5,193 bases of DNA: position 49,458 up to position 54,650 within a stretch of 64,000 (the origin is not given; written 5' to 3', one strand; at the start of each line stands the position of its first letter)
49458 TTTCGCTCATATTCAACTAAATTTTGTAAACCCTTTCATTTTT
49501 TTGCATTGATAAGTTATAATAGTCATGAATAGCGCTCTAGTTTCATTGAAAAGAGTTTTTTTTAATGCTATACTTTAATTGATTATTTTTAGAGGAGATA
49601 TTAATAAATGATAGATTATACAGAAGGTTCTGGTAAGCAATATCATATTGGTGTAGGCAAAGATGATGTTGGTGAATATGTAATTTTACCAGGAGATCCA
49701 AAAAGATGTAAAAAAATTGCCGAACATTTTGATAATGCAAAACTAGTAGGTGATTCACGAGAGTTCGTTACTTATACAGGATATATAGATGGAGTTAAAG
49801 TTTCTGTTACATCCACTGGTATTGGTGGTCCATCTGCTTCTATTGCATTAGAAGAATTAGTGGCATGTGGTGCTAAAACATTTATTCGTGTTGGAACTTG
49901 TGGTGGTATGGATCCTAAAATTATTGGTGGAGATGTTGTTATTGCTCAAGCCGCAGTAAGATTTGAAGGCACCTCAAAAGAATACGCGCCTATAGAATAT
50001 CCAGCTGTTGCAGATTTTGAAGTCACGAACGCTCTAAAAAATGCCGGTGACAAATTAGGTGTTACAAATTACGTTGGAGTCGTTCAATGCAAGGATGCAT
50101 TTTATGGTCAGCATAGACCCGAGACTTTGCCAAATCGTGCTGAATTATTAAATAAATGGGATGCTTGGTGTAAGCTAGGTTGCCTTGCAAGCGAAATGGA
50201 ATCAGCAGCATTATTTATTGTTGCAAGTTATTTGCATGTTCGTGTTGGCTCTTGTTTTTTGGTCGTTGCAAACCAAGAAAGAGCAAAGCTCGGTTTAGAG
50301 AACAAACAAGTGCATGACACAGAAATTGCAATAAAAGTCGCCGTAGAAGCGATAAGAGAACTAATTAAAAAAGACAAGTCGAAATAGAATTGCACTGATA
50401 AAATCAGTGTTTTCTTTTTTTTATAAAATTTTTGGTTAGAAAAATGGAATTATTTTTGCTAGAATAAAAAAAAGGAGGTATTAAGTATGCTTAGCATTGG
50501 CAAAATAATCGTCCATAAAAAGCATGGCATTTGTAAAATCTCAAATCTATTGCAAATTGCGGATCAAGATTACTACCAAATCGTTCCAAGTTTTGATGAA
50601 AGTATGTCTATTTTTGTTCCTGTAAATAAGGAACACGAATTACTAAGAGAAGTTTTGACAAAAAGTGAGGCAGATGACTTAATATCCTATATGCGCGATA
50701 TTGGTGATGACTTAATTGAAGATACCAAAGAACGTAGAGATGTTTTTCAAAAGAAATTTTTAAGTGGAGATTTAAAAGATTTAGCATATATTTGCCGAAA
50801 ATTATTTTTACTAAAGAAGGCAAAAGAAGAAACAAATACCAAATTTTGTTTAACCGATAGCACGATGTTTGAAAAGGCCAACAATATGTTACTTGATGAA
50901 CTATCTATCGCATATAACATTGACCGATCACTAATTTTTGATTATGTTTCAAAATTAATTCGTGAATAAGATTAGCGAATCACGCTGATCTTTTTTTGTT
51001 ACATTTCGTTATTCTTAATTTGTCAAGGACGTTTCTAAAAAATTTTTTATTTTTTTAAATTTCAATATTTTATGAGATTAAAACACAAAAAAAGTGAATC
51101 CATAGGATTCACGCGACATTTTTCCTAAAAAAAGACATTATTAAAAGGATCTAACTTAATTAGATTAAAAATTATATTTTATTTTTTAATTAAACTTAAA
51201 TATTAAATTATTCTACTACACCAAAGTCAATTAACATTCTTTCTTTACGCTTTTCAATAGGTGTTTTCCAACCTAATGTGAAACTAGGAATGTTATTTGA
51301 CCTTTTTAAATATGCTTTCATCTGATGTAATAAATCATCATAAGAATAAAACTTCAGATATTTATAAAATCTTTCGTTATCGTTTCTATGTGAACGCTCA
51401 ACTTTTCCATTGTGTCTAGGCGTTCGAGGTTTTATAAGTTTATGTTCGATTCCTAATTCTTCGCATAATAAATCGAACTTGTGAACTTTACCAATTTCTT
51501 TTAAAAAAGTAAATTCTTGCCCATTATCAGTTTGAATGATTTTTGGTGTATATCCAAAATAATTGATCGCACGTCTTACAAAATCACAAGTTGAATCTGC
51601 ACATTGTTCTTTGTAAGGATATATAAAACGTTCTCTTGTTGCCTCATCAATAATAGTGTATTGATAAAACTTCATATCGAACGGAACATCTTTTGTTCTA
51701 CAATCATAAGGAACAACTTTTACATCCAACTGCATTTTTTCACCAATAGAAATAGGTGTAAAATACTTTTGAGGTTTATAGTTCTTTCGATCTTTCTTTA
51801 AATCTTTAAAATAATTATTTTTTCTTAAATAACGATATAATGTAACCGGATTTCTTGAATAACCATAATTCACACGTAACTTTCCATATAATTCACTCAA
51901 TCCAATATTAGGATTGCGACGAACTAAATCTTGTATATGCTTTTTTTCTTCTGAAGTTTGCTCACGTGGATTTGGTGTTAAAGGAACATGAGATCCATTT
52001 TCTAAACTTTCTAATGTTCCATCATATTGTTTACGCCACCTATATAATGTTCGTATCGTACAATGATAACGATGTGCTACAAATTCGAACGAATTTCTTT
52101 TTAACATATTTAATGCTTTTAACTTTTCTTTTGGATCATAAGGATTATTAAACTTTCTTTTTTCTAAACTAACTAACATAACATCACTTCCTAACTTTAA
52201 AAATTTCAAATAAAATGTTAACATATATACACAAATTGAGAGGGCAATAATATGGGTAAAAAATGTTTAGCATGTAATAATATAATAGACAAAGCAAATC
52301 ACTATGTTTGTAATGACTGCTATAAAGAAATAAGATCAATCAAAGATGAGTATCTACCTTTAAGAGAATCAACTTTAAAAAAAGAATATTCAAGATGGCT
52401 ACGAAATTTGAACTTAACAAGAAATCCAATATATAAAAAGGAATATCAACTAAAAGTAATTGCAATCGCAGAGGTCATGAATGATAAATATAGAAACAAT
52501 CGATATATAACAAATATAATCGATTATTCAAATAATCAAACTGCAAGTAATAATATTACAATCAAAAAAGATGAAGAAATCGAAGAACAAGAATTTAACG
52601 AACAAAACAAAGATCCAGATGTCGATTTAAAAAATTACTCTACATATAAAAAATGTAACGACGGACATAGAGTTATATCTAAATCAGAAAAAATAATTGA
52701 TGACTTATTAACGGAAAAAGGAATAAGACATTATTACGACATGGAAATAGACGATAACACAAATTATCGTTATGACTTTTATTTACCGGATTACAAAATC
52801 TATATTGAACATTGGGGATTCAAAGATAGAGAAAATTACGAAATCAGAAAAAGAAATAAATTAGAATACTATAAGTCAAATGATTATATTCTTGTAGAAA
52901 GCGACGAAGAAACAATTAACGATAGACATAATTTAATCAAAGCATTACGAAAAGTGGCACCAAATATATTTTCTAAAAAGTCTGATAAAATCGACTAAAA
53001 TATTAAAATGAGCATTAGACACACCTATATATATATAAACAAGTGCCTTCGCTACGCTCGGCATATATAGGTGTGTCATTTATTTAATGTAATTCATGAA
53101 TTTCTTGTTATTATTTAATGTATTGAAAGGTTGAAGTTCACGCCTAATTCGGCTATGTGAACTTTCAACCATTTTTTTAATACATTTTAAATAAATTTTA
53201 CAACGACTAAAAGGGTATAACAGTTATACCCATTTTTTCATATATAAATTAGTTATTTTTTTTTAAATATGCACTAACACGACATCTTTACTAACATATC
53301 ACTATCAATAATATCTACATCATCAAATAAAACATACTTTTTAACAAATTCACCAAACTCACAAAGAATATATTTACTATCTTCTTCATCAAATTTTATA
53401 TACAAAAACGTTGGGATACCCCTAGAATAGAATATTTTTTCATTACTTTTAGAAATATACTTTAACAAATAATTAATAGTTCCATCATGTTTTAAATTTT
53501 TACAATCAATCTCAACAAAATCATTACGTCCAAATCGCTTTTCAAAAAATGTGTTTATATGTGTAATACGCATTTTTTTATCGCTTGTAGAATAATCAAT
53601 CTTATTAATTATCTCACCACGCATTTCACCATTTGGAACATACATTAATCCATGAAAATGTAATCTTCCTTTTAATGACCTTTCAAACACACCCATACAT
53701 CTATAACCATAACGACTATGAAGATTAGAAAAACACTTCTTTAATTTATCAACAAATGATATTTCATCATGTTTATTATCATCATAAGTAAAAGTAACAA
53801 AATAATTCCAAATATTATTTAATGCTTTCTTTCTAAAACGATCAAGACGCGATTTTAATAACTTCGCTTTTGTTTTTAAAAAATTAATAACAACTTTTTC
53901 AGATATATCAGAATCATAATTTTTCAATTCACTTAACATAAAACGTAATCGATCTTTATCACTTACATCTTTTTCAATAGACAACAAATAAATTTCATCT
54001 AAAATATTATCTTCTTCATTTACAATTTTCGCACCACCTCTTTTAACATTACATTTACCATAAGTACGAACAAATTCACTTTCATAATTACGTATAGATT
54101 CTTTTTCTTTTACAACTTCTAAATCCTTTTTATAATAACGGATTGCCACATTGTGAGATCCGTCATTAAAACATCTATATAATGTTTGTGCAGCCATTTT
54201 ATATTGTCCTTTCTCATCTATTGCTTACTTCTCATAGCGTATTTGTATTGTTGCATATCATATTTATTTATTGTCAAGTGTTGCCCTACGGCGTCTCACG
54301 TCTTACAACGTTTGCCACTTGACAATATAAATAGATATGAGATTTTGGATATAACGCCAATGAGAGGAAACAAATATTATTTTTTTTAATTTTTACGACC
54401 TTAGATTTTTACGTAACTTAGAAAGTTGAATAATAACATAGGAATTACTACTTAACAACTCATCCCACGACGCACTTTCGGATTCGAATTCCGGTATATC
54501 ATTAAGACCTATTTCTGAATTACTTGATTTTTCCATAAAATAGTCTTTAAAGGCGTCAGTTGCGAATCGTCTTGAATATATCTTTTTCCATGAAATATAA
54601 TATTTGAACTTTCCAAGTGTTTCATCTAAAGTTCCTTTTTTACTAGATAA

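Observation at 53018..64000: Second, Rep-driven relative of element A, with candidate hairpin origins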

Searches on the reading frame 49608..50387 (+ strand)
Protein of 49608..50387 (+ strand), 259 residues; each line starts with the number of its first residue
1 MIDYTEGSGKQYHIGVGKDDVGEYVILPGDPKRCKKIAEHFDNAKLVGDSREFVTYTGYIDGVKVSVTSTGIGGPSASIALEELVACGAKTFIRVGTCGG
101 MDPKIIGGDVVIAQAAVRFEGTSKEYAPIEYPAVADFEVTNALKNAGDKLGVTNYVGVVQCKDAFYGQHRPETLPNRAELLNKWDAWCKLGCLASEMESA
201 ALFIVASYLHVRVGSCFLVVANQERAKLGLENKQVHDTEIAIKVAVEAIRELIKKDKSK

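Call 40: find_encoding_contigs(protein=window:49608-50387:+, flank=5000, max_places=10)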
Protein window:49608-50387:+ (259 aa): 3 contigs read that carry it; 2 places shown.
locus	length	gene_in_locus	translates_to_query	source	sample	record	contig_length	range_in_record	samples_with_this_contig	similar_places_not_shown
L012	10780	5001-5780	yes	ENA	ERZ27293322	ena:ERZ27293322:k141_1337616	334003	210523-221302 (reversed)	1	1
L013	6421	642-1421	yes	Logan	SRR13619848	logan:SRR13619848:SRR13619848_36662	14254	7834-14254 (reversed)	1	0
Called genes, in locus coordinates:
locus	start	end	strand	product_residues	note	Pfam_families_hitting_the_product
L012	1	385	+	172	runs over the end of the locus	PF00293:NUDIX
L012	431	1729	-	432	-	PF03952:Enolase_N, PF00113:Enolase_C, PF13378:MR_MLE_C (faint)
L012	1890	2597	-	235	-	-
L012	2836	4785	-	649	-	PF16738:CBM26, PF17550:PsaF (faint), PF16738:CBM26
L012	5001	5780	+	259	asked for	PF01048:PNP_UDP_1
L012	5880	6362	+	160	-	PF02559:CarD_TRCF_RID, PF21095:CarD_C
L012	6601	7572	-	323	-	PF13565:HTH_32 (weak), PF00665:rve, PF13683:rve_3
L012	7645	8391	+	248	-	-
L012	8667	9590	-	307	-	PF23343:REP_ORF2-G2P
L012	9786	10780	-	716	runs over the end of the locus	-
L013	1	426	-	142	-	?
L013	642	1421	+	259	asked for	PF01048:PNP_UDP_1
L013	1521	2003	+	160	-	PF02559:CarD_TRCF_RID, PF21095:CarD_C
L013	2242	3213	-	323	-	PF13565:HTH_32 (weak), PF00665:rve, PF13683:rve_3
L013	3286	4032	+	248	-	-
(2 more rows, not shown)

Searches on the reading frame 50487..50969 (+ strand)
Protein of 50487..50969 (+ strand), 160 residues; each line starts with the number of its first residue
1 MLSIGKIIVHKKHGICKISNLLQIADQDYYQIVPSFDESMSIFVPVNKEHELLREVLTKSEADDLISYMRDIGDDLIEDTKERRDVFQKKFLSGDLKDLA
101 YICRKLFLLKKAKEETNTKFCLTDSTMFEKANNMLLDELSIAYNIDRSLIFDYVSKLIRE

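Call 19: find_encoding_contigs(protein=window:50487-50969:+, flank=6000, max_places=10)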
Protein window:50487-50969:+ (160 aa): 3 contigs read that carry it; 2 places shown.
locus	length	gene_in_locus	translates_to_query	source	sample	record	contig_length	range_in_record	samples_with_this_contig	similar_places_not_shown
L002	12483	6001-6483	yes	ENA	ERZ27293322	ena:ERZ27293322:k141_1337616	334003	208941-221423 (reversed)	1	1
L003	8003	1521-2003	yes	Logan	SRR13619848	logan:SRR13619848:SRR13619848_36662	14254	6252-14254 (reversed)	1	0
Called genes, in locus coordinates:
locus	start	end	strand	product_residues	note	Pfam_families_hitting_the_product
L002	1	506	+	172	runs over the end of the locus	PF00293:NUDIX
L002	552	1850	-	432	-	PF03952:Enolase_N, PF00113:Enolase_C, PF13378:MR_MLE_C (faint)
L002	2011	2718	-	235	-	-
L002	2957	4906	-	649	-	PF16738:CBM26, PF17550:PsaF (faint), PF16738:CBM26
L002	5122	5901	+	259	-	PF01048:PNP_UDP_1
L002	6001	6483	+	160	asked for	PF02559:CarD_TRCF_RID, PF21095:CarD_C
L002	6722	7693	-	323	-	PF13565:HTH_32 (weak), PF00665:rve, PF13683:rve_3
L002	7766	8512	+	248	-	-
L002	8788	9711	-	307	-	PF23343:REP_ORF2-G2P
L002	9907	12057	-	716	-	-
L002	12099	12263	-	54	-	-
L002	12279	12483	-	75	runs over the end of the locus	-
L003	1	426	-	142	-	?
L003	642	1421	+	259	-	PF01048:PNP_UDP_1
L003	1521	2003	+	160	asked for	PF02559:CarD_TRCF_RID, PF21095:CarD_C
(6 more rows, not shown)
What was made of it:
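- Tried and rejected: Contigs carrying the exact CarD-like and PNP neighbours all contain the element (calls 19, 40).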

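Call 20: search_protein_families(library=ncbifam, proteins=[window:50487-50969:+], max_evalue=0.01)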
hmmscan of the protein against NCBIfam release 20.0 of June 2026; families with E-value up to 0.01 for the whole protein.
window:50487-50969:+ (160 aa): 0 families

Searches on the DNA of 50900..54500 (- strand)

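Call 84: search_rna_families(source=window, start=50900, end=54500, threshold=evalue, max_evalue=1)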
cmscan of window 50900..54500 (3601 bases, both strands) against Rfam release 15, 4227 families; matches with E-value up to 1: 0.
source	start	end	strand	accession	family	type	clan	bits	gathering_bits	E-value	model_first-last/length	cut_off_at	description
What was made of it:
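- No Rfam family matches (call 84).
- Tried and rejected: No family matches the hairpin region (call 84).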

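Call 93: build_rna_model(alignment_id=A4, structure=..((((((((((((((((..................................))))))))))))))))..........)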
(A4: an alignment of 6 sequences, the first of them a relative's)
Model R1 built from alignment A4 (6 sequences, 78 columns); structure: as given.
model positions 74; base pairs 16; branch points 0; effective number of sequences 3.37; information 0.763 bits per position. Calibrated on 0.2 Mb of random sequence (short: E-values are rough).
structure used (alignment columns):
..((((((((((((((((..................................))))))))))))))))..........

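Call 94: search_with_rna_model(model_id=R1, sources=[window, L001, L004, L005, L006, L007, L008, L009, L010, L015, L016, L017, L018, L021, L023, L014, L025, L026], max_evalue=10, make_alignment=true, show_alignments=0)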
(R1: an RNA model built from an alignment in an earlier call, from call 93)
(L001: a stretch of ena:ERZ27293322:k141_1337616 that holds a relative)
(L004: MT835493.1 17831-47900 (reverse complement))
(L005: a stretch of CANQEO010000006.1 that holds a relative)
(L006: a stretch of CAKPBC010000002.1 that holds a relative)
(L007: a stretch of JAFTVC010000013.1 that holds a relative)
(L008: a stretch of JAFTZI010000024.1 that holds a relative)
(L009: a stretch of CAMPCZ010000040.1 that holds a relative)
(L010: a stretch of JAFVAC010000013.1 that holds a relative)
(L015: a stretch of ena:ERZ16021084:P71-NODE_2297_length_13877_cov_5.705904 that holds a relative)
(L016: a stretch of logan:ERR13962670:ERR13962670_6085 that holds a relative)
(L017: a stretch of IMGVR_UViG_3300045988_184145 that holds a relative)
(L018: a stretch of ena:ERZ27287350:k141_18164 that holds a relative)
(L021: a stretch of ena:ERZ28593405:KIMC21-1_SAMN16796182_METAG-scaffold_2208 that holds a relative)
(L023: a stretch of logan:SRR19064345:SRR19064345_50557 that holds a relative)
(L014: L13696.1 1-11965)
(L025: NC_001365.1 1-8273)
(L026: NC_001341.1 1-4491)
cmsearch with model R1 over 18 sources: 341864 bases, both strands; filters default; matches with E-value up to 10: 17.
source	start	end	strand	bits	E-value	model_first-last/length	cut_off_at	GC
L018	11319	11392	+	86.5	1.1e-22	1-74/74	no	0.41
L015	6454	6527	+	84.5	4.2e-22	1-74/74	no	0.46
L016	11185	11255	+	79.7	1.1e-20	1-74/74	no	0.41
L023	11162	11236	+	79.7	1.2e-20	1-74/74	no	0.68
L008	11810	11884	+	74.9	3.1e-19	1-74/74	no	0.59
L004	17313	17382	+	74.8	3.4e-19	1-74/74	no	0.61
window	53008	53079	-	56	1.3e-13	1-74/74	no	0.39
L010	1472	1546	+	40.5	5.3e-09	1-74/74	no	0.56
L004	17306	17374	-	32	1.9e-06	1-74/74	no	0.58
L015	6446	6519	-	30.3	6.2e-06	1-74/74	no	0.49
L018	11312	11384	-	26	0.00011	1-74/74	no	0.4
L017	11097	11163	+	25.4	0.00017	1-74/74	no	0.72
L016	11177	11247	-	20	0.007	1-74/74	no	0.41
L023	11164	11226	-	15.7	0.14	3-64/74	no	0.71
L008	11802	11876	-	15.6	0.14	1-74/74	no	0.63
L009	13191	13230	+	15.4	0.16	1-74/74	no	0.57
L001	20516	20555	+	14.6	0.29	1-45/74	3'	0.5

Alignment A5: 17 matches aligned to the model, 120 columns, each read 5' to 3' on its own strand. Consensus structure (alignment columns), stored with it:
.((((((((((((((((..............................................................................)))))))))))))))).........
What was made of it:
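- Checked: A covariance model built only from other loci hits 53008-53079 (- strand) at 56 bits, E about 1e-13 (call 94).
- It gives no hit in the Rep-less loci, element A, L2, SpV1 or MV-L1 (call 94).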

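Call 96: search_with_rna_model(model_id=R1, sources=[window, L004, L008, L010, L015, L016, L018, L023], max_evalue=1e-8, make_alignment=true, show_alignments=0)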
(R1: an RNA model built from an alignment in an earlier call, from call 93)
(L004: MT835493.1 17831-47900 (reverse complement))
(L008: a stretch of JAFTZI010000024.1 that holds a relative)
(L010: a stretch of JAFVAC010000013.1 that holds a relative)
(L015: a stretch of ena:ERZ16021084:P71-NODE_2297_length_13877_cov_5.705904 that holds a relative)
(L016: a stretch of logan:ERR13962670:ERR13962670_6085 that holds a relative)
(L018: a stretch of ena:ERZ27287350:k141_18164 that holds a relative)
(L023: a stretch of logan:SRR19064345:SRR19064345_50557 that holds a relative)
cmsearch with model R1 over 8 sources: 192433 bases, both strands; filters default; matches with E-value up to 1e-8: 8.
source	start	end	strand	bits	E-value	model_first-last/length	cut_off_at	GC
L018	11319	11392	+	86.5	6.2e-23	1-74/74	no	0.41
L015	6454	6527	+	84.5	2.4e-22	1-74/74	no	0.46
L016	11185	11255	+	79.7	6.4e-21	1-74/74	no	0.41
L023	11162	11236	+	79.7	6.6e-21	1-74/74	no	0.68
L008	11810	11884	+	74.9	1.7e-19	1-74/74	no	0.59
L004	17313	17382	+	74.8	1.9e-19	1-74/74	no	0.61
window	53008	53079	-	56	7.3e-14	1-74/74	no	0.39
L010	1472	1546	+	40.5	3e-09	1-74/74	no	0.56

Alignment A6: 8 matches aligned to the model, 80 columns, each read 5' to 3' on its own strand. Consensus structure (alignment columns), stored with it:
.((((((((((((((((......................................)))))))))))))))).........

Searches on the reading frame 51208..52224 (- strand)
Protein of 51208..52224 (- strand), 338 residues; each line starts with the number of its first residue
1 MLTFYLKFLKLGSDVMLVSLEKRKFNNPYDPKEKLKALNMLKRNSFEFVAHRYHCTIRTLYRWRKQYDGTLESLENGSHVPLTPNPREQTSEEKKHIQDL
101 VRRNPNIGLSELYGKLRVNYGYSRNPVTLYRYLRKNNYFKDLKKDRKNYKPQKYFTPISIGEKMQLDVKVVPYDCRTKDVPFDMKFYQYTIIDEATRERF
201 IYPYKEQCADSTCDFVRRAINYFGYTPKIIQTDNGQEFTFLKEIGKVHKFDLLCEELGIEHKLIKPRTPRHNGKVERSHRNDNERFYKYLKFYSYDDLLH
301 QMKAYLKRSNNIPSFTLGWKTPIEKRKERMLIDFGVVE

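Call 7: search_protein_families(library=pfam, proteins=[window:51208-52224:-], max_evalue=0.1)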
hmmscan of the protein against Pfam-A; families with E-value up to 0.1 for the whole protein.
window:51208-52224:- (338 aa): 6 families
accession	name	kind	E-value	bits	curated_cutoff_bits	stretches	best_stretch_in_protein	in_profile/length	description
PF00665.32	rve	-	4.2e-17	62.7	32.6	1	162-269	6-102/102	Integrase core domain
PF13683.12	rve_3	-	4.3e-08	33.2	26.5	1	258-322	2-67/67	Integrase core domain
PF13565.12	HTH_32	-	1.2e-06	29.4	33.7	1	59-133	1-73/73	Homeodomain-like domain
PF13384.12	HTH_23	-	0.0018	18.4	24.6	1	32-73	5-48/50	Homeodomain-like domain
PF13518.12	HTH_28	-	0.012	16.1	25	1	35-68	3-37/52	Helix-turn-helix domain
PF01498.24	HTH_Tnp_Tc3_2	-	0.031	15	31.5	1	95-140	2-46/72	Transposase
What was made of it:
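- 51208..52179 (-): IS481-like DDE (rve) transposase, the terminal gene of the element. The ORF extends to 52224; gene callers start it at 52179 (323 aa). Pfam rve 62.7 bits, rve_3 and HTH_32 (call 7).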

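Call 8: search_protein_families(library=phrogs, proteins=[window:51208-52224:-], max_evalue=0.1)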
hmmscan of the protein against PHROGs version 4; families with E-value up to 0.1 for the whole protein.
window:51208-52224:- (338 aa): 10 families
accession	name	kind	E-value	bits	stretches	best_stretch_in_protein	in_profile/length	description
phrog_8463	-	integration and excision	4.7e-32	112.4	1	42-325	22-301/380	transposase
phrog_157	-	integration and excision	2.2e-15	57.7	1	45-328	217-486/580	transposase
phrog_956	-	integration and excision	9.7e-15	55.5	1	186-328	62-200/436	transposase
phrog_310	-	integration and excision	3.7e-14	53.5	1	48-293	149-405/696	transposase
phrog_1157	-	integration and excision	1.3e-13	52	1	136-311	103-279/422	transposase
phrog_4410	-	unknown function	3.2e-08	34.5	1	189-325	28-154/163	-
phrog_151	-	integration and excision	9.7e-06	25.4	1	24-105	123-207/582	transposase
phrog_27475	-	unknown function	0.00031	20.3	1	197-290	149-248/599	-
phrog_4646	-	integration and excision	0.02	15.1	1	190-326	205-335/344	transposase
phrog_7847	-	unknown function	0.04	14.5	0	197-267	146-219/222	-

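Call 20: search_protein_families(library=ncbifam, proteins=[window:51208-52224:-], max_evalue=0.01)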
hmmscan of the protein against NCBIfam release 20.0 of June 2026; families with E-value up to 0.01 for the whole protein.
window:51208-52224:- (338 aa): 5 families
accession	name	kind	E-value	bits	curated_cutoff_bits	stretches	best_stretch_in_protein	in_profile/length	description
NF033577.2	transpos_IS481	equivalog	1.4e-53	182.3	224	1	36-324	4-282/284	IS481 family transposase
NF033546.1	transpos_IS21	equivalog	1.4e-16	60.9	160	1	47-316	12-273/294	IS21 family transposase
NF033516.0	transpos_IS3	equivalog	1.5e-16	60.6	160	2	87-324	128-367/369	IS3 family transposase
NF033594.2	transpos_ISNCY_2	equivalog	1.2e-08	34.5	250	1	50-292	17-256/368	ISNCY family transposase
NF033545.0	transpos_IS630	equivalog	2.1e-07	30.7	100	1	43-147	12-118/299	IS630 family transposase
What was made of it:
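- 51208..52179 (-): NCBIfam IS481 182 bits, below the cut-off of 224 (call 20).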

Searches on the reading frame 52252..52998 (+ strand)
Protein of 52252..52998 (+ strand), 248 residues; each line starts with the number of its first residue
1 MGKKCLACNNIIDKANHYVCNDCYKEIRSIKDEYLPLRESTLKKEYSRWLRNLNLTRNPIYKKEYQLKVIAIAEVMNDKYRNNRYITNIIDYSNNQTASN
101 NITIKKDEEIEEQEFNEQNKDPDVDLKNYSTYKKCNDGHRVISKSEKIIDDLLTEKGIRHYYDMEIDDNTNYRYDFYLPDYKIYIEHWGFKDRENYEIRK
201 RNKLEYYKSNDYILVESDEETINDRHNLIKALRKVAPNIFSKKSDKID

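Call 7: search_protein_families(library=pfam, proteins=[window:52252-52998:+], max_evalue=0.1)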
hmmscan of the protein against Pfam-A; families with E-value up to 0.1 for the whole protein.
window:52252-52998:+ (248 aa): 2 families
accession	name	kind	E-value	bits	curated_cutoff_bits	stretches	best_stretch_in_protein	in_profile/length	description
PF18912.6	DZR_2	-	0.0042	17.3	27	1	3-32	8-36/56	Double zinc ribbon domain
PF14471.11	DUF4428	-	0.026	14.8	27.8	1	4-41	8-44/51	Domain of unknown function (DUF4428)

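Call 8: search_protein_families(library=phrogs, proteins=[window:52252-52998:+], max_evalue=0.1)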
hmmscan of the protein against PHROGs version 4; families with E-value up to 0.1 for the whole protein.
window:52252-52998:+ (248 aa): 4 families
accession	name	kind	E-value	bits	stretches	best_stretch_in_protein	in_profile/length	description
phrog_4538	-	unknown function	5.8e-07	29.7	1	39-212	126-310/447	-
phrog_9019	-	DNA, RNA and nucleotide metabolism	1.1e-05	26.4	1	96-230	16-150/160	Holliday junction resolvase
phrog_503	-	unknown function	0.00053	20.7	1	125-189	14-78/144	-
phrog_22735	-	unknown function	0.014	16.8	1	7-29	15-37/72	-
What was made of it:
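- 52252..52998 (+): Zn-ribbon/nuclease-like gene on the opposite strand. It is a copy-specific insertion between hairpin 1 and the transposase gene. Weak DZR_2 (call 7); PHROG 9019 at E 1e-5 (call 8).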

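Call 20: search_protein_families(library=ncbifam, proteins=[window:52252-52998:+], max_evalue=0.01)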
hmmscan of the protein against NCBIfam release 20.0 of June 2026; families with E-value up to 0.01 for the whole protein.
window:52252-52998:+ (248 aa): 0 families
